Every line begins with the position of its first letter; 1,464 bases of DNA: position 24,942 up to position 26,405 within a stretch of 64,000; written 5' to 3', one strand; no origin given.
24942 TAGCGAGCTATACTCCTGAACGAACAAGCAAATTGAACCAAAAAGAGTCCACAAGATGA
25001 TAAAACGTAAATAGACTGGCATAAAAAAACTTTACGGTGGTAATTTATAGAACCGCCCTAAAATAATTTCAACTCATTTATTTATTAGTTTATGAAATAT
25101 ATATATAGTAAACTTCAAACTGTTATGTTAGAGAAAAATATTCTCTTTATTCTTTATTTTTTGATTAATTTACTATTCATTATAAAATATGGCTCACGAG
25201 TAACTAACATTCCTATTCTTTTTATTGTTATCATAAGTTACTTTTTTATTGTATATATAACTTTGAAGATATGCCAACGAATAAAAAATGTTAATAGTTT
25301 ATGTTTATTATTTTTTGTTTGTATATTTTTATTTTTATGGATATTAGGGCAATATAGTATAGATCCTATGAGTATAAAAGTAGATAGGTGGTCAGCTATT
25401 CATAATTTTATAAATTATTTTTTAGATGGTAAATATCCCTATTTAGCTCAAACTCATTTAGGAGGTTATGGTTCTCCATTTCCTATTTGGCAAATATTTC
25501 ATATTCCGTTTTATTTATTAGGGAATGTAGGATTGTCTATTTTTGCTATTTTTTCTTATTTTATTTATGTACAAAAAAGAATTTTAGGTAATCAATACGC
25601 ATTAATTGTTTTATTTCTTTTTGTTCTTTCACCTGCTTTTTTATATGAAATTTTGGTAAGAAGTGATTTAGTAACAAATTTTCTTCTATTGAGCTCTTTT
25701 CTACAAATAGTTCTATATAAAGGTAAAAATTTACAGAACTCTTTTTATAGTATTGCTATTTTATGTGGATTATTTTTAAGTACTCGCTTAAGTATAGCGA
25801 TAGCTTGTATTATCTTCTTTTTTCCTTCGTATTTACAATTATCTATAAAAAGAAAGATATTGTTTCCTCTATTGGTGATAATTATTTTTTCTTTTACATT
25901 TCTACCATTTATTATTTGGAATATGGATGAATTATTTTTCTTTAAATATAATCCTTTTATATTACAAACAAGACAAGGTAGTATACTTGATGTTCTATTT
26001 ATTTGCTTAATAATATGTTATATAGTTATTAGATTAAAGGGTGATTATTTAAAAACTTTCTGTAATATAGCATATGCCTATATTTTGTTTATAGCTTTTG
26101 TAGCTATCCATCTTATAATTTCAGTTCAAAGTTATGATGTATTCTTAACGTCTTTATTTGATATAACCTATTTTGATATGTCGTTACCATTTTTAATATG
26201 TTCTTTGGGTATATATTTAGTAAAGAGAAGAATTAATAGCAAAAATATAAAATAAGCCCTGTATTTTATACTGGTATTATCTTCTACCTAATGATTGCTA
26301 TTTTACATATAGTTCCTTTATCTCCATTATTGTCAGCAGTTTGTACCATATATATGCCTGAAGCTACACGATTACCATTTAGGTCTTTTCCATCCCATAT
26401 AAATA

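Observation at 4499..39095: Previously unrecognised MITE-like family: about 192 bp, 18-bp TIR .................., 4-5 bp AT-rich target-site duplications, at least 7 copies in 64 kb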

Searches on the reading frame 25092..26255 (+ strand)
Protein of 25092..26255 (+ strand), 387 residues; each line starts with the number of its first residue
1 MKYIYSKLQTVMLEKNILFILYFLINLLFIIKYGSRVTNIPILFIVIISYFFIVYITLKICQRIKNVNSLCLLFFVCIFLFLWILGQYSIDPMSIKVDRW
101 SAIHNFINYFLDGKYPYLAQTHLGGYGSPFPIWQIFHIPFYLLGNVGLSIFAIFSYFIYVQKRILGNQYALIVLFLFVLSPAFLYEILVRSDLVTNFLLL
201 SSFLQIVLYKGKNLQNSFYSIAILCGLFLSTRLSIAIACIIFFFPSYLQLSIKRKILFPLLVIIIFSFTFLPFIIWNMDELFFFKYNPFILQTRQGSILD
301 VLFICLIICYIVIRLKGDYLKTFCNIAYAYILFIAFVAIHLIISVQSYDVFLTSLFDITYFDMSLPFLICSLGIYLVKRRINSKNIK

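Call 9: search_protein_families(library=ncbifam, proteins=[window:25092-26255:+])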
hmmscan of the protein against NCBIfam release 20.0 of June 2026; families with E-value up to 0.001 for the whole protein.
window:25092-26255:+ (387 aa): 0 families

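Call 47: search_protein_families(library=pfam, proteins=[window:25092-26255:+], max_evalue=0.00001)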
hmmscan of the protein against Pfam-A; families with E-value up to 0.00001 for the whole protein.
window:25092-26255:+ (387 aa): 0 families

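Call 69: search_protein_families(library=pfam, proteins=[window:25092-26255:+], max_evalue=0.1)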
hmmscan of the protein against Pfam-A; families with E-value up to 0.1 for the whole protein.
window:25092-26255:+ (387 aa): 0 families
